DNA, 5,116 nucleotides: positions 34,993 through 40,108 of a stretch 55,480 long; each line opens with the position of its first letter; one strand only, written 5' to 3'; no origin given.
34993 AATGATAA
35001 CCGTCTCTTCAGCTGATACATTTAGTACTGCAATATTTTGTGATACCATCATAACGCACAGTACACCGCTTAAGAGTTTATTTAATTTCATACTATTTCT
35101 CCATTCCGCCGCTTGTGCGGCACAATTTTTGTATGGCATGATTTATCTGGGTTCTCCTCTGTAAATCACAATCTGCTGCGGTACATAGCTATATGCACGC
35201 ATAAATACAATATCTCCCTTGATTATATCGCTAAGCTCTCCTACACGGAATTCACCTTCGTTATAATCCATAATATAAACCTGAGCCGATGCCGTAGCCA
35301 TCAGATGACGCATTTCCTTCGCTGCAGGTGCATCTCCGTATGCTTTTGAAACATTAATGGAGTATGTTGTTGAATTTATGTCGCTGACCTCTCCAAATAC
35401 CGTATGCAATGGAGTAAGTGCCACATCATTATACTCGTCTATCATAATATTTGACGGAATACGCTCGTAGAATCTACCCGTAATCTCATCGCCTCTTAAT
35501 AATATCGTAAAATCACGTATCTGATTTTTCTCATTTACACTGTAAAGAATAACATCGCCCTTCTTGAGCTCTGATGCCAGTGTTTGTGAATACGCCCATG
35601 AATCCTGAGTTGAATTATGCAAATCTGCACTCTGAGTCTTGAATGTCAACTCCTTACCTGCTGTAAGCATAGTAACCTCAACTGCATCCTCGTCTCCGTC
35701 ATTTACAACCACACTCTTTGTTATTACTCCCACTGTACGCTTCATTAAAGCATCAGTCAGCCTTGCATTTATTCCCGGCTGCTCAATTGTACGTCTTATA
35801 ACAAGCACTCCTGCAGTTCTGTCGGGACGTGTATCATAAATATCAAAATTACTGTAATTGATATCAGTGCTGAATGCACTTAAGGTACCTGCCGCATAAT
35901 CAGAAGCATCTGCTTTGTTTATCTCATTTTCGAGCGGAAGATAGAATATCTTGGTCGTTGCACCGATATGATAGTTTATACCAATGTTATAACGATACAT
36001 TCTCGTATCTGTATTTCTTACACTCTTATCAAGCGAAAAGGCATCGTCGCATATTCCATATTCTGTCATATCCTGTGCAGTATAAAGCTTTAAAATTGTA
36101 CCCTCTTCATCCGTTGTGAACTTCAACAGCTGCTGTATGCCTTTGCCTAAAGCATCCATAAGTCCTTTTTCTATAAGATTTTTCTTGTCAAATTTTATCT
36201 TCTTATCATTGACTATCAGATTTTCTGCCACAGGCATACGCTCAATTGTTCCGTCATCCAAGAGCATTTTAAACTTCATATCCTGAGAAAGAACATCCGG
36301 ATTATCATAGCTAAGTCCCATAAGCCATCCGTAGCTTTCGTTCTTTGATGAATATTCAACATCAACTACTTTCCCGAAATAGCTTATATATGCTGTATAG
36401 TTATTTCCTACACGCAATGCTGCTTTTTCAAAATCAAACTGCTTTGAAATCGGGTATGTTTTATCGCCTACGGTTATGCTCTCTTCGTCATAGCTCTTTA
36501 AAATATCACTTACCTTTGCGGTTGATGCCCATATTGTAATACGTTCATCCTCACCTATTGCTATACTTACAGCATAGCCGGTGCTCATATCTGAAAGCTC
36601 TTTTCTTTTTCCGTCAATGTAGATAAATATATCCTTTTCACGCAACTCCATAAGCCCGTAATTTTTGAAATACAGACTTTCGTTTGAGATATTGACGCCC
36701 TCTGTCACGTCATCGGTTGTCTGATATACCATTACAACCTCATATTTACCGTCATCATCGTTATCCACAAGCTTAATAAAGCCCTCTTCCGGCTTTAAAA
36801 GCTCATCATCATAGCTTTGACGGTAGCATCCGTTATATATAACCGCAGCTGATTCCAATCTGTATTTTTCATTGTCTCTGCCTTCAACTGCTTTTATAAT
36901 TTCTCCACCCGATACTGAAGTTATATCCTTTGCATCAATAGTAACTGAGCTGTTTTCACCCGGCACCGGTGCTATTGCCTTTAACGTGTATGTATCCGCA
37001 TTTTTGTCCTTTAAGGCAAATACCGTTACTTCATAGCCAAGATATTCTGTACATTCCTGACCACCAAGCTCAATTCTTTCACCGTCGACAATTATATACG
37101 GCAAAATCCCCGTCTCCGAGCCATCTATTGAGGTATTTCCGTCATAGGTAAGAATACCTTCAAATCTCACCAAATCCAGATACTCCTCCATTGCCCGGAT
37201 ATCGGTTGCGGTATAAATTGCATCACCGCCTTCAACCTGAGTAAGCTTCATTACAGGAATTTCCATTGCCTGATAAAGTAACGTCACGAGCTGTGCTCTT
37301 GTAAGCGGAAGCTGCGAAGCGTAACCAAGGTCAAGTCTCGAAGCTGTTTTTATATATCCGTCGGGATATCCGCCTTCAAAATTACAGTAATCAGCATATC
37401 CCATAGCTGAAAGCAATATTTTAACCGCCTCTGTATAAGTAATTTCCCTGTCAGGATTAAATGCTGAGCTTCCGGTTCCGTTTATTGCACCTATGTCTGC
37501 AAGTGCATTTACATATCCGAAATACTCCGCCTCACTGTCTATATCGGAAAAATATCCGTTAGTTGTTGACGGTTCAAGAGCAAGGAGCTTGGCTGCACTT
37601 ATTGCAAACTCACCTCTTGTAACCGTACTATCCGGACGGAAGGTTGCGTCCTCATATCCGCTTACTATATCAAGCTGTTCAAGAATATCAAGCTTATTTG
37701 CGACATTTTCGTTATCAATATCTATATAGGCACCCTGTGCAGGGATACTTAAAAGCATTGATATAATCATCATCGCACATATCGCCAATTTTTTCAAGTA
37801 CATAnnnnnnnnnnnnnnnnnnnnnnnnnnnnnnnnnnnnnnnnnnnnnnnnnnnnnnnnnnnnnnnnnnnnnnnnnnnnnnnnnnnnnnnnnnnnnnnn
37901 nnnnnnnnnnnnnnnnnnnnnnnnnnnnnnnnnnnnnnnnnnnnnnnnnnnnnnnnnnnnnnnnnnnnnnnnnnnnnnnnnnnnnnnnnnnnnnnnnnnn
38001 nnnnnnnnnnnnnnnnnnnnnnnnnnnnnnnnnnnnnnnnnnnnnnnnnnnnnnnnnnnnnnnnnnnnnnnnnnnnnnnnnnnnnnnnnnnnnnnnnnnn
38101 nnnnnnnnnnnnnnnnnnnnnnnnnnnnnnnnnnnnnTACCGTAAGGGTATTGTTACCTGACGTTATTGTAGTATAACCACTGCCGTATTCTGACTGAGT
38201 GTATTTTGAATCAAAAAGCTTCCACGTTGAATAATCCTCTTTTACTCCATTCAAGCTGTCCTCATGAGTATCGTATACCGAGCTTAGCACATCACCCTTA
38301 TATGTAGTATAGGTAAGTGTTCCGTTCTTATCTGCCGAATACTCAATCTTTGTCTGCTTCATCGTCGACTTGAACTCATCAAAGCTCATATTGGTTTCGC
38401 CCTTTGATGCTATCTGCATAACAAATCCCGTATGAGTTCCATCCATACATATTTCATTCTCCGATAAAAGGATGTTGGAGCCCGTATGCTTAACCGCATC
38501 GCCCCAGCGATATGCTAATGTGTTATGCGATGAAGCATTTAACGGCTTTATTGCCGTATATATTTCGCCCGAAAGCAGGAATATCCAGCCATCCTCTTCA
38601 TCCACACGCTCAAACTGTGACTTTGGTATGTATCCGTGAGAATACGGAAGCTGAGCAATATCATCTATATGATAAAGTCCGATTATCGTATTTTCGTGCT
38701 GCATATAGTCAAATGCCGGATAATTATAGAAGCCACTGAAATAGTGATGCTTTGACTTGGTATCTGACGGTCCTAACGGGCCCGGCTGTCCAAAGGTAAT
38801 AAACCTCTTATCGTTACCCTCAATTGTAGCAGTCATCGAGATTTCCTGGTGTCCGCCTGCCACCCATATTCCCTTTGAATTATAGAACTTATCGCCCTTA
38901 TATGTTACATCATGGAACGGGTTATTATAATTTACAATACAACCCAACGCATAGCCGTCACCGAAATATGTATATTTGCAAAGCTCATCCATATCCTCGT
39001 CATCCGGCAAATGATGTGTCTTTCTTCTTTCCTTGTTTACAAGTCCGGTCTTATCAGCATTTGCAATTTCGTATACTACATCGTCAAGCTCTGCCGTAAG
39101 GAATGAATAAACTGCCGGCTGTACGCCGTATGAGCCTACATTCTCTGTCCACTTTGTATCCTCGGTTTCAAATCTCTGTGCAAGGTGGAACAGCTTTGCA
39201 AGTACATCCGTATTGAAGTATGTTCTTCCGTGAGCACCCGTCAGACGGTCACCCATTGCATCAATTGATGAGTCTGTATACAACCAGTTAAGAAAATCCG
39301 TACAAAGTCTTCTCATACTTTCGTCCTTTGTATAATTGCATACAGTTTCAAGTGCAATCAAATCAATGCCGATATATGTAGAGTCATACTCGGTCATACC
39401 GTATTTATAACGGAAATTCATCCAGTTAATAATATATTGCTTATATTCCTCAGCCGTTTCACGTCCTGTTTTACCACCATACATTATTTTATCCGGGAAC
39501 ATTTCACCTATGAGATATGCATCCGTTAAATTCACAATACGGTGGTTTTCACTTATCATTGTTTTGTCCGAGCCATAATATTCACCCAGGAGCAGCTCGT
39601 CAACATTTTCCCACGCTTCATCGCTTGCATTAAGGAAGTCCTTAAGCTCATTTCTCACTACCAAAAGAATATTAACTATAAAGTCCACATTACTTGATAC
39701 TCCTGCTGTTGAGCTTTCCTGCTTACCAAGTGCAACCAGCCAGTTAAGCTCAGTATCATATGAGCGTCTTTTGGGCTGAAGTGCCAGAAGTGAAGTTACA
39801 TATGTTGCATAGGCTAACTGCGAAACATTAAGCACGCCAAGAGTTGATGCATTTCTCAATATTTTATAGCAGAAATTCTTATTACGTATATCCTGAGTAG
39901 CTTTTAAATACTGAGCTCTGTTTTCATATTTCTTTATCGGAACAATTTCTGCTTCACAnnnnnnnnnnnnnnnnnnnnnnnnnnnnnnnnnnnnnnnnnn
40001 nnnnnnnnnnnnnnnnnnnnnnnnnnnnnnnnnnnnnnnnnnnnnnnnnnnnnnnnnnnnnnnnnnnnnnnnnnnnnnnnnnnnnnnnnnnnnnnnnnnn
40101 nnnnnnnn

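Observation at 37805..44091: Uncharacterised three-member enzyme family ('family X'): secreted giant, cytoplasmic minimal form and a third copy at 52896..55480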

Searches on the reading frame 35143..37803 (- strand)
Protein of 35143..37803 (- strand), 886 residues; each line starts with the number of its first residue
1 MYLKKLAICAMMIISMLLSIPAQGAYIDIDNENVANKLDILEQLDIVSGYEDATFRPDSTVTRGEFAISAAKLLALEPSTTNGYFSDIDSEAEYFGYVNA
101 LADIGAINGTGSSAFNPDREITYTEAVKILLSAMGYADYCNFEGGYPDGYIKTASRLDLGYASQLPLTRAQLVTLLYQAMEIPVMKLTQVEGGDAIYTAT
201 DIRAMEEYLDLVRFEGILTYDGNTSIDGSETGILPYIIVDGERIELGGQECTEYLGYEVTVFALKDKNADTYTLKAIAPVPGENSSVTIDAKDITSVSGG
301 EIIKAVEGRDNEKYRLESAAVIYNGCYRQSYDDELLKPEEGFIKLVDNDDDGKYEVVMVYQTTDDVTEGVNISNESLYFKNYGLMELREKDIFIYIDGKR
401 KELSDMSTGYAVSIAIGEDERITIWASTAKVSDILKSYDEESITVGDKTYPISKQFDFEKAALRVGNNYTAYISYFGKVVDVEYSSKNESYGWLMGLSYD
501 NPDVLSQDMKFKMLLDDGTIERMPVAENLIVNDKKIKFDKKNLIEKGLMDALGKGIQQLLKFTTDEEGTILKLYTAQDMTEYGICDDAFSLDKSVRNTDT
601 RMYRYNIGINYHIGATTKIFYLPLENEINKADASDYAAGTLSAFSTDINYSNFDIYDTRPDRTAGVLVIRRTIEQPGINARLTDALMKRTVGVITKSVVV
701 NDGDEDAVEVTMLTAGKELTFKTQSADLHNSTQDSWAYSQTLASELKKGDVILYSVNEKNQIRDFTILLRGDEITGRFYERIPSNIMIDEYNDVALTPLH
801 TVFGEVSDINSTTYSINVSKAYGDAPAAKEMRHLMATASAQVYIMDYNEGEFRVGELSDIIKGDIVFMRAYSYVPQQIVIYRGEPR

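Call 12: search_protein_families(library=pfam, proteins=[window:35143-37803:-], max_evalue=0.001)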
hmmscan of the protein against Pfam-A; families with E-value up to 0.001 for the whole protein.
window:35143-37803:- (886 aa): 1 family
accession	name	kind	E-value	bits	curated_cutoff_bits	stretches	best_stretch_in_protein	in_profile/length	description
PF00395.25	SLH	-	7e-16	58.4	20.8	2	40-67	17-44/44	S-layer homology domain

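Call 57: search_protein_families(library=ncbifam, proteins=[window:35143-37803:-], max_evalue=0.001)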
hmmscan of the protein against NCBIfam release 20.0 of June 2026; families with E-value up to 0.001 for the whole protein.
window:35143-37803:- (886 aa): 1 family
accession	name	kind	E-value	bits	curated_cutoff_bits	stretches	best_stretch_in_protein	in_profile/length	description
NF033190.2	inl_like_NEAT_1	exception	1.2e-05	23.9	1275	1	25-134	642-752/754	NEAT domain-containing leucine-rich repeat protein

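Call 110: search_protein_families(library=pfam, proteins=[window:35143-37803:-], max_evalue=0.01)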
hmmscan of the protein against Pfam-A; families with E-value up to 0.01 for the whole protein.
window:35143-37803:- (886 aa): 2 families
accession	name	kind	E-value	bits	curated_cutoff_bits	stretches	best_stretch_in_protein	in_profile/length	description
PF00395.25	SLH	-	7e-16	58.4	20.8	2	40-67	17-44/44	S-layer homology domain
PF00877.26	NLPC_P60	-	0.0026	18.2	23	0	720-773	23-76/105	NlpC/P60 family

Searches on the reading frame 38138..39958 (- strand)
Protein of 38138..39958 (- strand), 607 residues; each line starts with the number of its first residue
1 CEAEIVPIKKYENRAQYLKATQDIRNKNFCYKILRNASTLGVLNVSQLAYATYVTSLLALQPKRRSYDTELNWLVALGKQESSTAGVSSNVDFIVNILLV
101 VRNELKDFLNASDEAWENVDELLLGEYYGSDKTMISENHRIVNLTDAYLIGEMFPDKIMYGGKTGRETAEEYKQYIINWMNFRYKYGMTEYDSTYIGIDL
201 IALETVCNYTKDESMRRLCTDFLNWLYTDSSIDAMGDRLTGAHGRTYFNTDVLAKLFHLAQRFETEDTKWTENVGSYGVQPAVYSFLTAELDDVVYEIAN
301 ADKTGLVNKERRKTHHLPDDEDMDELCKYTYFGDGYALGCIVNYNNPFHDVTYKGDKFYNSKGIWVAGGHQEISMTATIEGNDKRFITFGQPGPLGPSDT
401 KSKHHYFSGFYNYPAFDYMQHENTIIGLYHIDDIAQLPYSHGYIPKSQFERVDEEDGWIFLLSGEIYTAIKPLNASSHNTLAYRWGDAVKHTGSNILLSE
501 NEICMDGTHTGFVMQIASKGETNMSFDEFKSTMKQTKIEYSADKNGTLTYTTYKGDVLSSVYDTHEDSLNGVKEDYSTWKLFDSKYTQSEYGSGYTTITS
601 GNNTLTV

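Call 110: search_protein_families(library=pfam, proteins=[window:38138-39958:-], max_evalue=0.01)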
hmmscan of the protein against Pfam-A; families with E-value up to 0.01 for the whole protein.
window:38138-39958:- (607 aa): 0 families
